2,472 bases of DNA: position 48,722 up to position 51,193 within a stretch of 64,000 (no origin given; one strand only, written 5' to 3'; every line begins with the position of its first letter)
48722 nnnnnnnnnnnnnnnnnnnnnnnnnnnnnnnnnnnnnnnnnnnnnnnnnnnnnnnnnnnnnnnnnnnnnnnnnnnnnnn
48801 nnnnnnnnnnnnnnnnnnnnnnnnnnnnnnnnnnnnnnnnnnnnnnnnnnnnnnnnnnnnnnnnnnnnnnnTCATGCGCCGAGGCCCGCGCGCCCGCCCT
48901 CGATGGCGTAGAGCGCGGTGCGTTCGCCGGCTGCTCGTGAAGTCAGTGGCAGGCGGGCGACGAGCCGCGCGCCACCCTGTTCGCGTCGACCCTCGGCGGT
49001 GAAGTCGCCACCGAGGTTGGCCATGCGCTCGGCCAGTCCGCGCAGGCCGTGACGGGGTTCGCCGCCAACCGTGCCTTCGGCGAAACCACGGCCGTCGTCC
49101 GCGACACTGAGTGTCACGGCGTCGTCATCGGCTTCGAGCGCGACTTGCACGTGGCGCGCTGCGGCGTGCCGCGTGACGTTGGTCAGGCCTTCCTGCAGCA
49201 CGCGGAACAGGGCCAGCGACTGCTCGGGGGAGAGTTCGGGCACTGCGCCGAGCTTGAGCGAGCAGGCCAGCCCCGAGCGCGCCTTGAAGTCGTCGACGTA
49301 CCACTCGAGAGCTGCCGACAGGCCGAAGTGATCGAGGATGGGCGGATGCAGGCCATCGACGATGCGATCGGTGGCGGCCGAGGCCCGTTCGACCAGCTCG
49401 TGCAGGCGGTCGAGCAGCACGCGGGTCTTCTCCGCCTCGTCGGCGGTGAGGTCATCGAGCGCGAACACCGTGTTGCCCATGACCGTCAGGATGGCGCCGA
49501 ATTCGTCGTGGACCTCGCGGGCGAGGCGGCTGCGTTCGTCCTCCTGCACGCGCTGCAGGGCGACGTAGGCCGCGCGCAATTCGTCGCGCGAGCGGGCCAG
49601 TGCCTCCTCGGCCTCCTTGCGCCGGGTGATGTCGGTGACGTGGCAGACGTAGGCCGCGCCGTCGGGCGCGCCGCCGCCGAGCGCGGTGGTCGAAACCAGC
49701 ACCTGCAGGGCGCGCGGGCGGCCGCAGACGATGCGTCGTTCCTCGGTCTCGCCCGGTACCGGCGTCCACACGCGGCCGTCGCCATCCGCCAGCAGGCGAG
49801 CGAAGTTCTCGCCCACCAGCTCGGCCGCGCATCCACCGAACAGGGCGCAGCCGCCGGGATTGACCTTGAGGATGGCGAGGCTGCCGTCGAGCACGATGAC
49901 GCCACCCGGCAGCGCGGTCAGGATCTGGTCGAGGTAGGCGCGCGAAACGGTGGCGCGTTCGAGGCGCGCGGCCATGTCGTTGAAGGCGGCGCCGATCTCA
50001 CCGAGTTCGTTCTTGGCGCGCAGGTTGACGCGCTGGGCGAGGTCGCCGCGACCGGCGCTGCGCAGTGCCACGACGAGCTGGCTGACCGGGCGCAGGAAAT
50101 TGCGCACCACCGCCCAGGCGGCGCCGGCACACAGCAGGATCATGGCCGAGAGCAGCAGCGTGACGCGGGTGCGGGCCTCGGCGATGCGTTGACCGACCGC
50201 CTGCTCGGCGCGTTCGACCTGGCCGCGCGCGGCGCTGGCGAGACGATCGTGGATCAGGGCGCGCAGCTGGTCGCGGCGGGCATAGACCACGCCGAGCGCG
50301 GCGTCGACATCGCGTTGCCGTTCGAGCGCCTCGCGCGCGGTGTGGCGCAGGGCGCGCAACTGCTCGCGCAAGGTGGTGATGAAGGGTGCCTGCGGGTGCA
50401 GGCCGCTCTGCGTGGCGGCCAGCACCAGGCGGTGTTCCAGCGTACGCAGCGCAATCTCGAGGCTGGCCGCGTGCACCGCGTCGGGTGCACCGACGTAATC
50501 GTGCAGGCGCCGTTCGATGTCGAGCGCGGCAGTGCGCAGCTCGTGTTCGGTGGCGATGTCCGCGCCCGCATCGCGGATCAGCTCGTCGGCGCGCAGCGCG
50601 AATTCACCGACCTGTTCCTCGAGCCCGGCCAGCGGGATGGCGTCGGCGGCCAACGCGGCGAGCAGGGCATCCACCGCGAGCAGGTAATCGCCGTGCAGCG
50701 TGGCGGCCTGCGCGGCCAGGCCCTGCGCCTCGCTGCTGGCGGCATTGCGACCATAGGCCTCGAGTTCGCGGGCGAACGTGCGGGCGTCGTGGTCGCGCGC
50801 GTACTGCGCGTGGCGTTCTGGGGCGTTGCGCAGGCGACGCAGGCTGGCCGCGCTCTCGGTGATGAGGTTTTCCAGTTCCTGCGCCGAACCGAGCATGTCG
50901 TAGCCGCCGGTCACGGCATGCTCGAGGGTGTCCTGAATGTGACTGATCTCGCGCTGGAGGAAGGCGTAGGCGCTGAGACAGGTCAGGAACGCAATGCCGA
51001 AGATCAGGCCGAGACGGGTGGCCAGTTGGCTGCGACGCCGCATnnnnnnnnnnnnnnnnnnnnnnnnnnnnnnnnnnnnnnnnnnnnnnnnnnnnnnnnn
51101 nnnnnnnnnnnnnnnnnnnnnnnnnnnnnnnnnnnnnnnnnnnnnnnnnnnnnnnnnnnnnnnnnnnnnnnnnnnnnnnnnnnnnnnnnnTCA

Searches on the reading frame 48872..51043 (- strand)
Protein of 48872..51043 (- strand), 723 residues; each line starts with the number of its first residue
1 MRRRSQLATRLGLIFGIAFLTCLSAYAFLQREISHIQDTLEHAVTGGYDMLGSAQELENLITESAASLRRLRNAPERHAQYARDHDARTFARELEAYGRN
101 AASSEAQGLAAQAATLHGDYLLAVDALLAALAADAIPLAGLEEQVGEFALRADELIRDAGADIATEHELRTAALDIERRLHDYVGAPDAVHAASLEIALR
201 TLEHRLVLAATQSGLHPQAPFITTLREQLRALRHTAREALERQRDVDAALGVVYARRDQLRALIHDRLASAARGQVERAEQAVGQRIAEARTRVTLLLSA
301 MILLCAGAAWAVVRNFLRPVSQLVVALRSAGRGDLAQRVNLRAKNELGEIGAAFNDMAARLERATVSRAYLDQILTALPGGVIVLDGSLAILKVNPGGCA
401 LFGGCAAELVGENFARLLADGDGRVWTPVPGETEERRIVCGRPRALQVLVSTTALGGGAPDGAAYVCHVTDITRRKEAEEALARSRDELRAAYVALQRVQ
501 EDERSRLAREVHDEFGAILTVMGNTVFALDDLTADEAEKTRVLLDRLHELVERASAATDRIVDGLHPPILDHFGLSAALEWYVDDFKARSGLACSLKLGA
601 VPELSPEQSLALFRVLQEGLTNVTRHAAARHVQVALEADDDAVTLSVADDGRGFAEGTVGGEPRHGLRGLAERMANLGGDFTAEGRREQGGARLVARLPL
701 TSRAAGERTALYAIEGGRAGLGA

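Call 57: search_protein_families(library=ncbifam, proteins=[window:48872-51043:-], max_evalue=1e-10)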
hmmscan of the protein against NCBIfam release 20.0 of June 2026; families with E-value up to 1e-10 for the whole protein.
window:48872-51043:- (723 aa): 9 families
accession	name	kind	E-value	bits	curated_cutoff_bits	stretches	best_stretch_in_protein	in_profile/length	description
NF052443.1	SensHisKinMctS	equivalog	3e-35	121.4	700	1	498-704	245-452/457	two-component system sensor histidine kinase MctS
NF007896.0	PRK10600.1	equivalog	4.2e-28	98.3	578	1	499-695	386-580/598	nitrate/nitrite two-component system sensor histidine kinase NarX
NF008649.0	PRK11644.1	equivalog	1.3e-27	96.7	408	1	472-700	272-496/499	signal transduction histidine-protein kinase/phosphatase UhpB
NF008184.0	PRK10935.1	equivalog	1.1e-18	67.3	553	1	502-694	362-553/565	nitrate/nitrite two-component system sensor histidine kinase NarQ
NF008468.0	PRK11360.1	equivalog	7.2e-16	57.7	646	1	280-485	184-390/616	two-component system sensor histidine kinase AtoS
NF052531.1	Strep_LiaS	equivalog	2e-15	56.9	450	1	496-700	125-327/328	envelope stress sensor histidine kinase LiaS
NF040691.1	MtrAB_MtrB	equivalog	2.3e-13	50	450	0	286-364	182-260/507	MtrAB system histidine kinase MtrB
NF045911.1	TCSHisKinNblS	equivalog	4.9e-13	48.3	1000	1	295-419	185-316/621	two-component system sensor histidine kinase NblS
NF047786.1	his_kin_MadS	equivalog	6.7e-13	48.5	500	1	478-699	207-434/434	MadS family sensor histidine kinase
